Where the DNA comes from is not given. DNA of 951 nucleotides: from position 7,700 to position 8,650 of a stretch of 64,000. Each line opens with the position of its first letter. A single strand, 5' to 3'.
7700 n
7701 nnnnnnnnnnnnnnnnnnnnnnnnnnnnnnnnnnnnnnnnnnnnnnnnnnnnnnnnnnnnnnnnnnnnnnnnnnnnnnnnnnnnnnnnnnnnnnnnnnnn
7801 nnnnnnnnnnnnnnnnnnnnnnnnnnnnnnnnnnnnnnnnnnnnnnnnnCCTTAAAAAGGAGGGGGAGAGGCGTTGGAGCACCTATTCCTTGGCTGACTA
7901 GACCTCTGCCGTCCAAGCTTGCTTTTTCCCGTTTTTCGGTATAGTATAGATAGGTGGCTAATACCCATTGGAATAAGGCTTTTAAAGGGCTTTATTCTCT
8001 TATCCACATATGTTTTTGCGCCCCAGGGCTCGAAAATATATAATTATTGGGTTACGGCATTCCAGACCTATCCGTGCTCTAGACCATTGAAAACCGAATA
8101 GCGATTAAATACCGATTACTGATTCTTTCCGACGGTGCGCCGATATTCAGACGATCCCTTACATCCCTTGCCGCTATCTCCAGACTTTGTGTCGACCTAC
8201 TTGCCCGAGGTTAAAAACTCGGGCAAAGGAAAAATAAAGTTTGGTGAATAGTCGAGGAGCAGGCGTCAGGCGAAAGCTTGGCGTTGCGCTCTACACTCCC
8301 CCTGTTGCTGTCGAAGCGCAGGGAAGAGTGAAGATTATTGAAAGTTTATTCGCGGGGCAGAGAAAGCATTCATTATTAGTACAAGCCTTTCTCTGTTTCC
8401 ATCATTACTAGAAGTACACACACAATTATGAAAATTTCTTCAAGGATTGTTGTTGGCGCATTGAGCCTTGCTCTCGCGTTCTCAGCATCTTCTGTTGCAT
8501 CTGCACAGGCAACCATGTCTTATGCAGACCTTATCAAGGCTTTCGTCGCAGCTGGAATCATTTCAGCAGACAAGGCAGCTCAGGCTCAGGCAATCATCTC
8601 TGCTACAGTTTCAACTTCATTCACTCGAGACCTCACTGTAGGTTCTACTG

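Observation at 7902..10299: S-layer-like surface protein with highly-expressed codon usage and a roughly 520-nt upstream leader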

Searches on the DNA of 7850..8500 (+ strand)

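Call 30: search_rna_families(source=window, start=7850, end=8500, threshold=evalue, max_evalue=5)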
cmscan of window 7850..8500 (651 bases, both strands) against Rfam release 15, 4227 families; matches with E-value up to 5: 1.
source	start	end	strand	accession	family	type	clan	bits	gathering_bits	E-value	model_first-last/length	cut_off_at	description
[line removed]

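Call 67: build_rna_model(alignment_id=A5, structure=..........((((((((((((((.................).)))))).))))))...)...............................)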
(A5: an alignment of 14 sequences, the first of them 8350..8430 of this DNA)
Model R1 built from alignment A5 (14 sequences, 91 columns); structure: as given.
model positions 82; base pairs 14; branch points 0; effective number of sequences 7.56; information 0.692 bits per position. Calibrated on 0.2 Mb of random sequence (short: E-values are rough).
structure used (alignment columns):
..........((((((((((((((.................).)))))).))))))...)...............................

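Call 68: search_with_rna_model(model_id=R1, sources=[window, L001, L002, L003, L004, L005, L006, L007, L008, L009, L010, L011, L012, L013, L014, L015, L016, L017, L018, L019, L020, L021, L022, L023, L024, L025, L026, L027, L028, L029, L030, L031, L032, L033, L034, L035, L036, L037, L038, L039, L040, L041, L042, L043, L044, L045, L046, L047, L048, L049, L050, L051, L052, L053, L054, L055, L056, L057, L058, L059, L060, L061, L062, L063, L064, L065, L066, L067, L068, L069, L070, L071, L072, L073, L074, L075, L076, L077, L078, L079, L080], max_evalue=1, make_alignment=true)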
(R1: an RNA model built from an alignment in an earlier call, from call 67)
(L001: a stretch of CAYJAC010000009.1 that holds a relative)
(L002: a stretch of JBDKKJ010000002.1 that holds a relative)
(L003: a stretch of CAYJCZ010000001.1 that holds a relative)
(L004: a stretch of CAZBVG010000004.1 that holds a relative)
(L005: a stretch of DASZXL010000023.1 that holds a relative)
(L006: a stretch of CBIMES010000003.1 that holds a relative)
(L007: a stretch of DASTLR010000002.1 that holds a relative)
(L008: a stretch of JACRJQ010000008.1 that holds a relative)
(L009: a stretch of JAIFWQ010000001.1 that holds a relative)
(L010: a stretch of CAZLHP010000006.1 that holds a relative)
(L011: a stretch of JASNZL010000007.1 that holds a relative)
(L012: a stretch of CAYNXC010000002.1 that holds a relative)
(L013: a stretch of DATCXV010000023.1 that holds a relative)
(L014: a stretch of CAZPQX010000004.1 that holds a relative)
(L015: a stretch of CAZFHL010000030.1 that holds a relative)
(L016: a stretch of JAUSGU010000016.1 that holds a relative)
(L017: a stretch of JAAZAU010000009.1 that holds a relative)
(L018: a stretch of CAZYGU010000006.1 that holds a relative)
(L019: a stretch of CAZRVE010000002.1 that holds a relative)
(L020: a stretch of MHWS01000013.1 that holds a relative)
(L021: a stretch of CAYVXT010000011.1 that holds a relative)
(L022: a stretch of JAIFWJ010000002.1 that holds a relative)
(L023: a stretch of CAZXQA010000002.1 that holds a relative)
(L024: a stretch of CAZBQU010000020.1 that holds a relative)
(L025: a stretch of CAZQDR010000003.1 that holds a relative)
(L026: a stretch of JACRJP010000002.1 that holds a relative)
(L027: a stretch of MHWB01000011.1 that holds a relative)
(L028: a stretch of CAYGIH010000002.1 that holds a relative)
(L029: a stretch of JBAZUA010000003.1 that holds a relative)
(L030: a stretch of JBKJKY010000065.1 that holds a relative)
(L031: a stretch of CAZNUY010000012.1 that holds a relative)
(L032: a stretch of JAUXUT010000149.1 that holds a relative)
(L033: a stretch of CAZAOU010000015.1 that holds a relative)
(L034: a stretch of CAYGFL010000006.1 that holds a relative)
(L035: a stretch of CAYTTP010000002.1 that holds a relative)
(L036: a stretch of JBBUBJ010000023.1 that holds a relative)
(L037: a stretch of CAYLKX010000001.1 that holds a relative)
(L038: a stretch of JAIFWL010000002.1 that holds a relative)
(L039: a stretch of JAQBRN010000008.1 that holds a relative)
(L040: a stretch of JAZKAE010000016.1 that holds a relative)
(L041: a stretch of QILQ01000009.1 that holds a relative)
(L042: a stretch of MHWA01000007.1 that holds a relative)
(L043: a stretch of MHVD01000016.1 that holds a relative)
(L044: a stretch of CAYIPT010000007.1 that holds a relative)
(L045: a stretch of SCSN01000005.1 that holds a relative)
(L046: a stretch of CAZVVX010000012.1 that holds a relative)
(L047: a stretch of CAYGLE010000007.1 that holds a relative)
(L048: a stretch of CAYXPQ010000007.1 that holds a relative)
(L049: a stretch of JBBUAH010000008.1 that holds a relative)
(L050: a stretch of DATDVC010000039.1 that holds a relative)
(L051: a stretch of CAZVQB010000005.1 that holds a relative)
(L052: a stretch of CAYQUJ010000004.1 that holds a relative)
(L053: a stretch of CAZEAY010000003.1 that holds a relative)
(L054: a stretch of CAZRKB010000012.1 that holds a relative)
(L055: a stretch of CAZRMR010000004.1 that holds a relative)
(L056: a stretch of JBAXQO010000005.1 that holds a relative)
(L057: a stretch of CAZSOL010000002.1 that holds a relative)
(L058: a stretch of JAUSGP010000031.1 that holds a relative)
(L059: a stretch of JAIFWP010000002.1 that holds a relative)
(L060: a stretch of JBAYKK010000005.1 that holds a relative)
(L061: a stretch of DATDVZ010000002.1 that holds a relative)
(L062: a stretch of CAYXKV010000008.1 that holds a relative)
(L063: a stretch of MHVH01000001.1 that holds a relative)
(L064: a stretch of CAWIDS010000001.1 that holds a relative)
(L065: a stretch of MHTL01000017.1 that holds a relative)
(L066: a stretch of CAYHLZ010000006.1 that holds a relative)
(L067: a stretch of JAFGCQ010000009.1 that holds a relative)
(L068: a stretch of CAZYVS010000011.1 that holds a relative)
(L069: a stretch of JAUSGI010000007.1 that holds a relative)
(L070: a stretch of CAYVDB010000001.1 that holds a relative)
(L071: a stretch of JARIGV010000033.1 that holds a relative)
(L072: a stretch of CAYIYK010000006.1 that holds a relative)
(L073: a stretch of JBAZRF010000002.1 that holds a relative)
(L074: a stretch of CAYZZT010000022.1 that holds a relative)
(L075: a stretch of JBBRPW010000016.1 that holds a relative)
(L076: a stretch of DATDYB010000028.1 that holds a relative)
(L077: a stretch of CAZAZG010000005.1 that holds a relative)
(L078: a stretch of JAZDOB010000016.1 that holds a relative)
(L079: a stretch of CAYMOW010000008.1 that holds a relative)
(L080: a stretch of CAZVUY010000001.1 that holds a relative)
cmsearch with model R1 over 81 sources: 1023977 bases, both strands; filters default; matches with E-value up to 1: 14.
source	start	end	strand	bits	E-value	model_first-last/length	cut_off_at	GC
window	8348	8430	+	85.5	5.7e-17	1-82/82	no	0.39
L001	5921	6003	+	82.6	2.8e-16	1-82/82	no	0.37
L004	5887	5967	+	82.1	3.7e-16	1-82/82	no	0.32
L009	5915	5997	+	78.9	2.2e-15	1-82/82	no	0.37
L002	5923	6003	+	77.9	3.7e-15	1-82/82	no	0.38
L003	5924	6003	+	75.1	1.7e-14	1-82/82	no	0.35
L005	3911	3987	+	68.2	7.4e-13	1-82/82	no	0.42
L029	5915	5997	+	64.7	5.1e-12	1-82/82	no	0.39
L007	1869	1947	+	63.2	1.2e-11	1-82/82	no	0.34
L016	5909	5988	+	61.7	2.7e-11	1-82/82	no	0.31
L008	5923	6003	+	61.6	2.8e-11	1-82/82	no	0.46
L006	5907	5988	+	59.4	9.2e-11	1-82/82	no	0.41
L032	5907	5988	+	50.4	1.3e-08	1-82/82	no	0.46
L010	5842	5922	+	40.7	2.7e-06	1-82/82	no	0.25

Alignment A6: 14 matches aligned to the model, 88 columns, each read 5' to 3' on its own strand. Consensus structure (alignment columns), stored with it:
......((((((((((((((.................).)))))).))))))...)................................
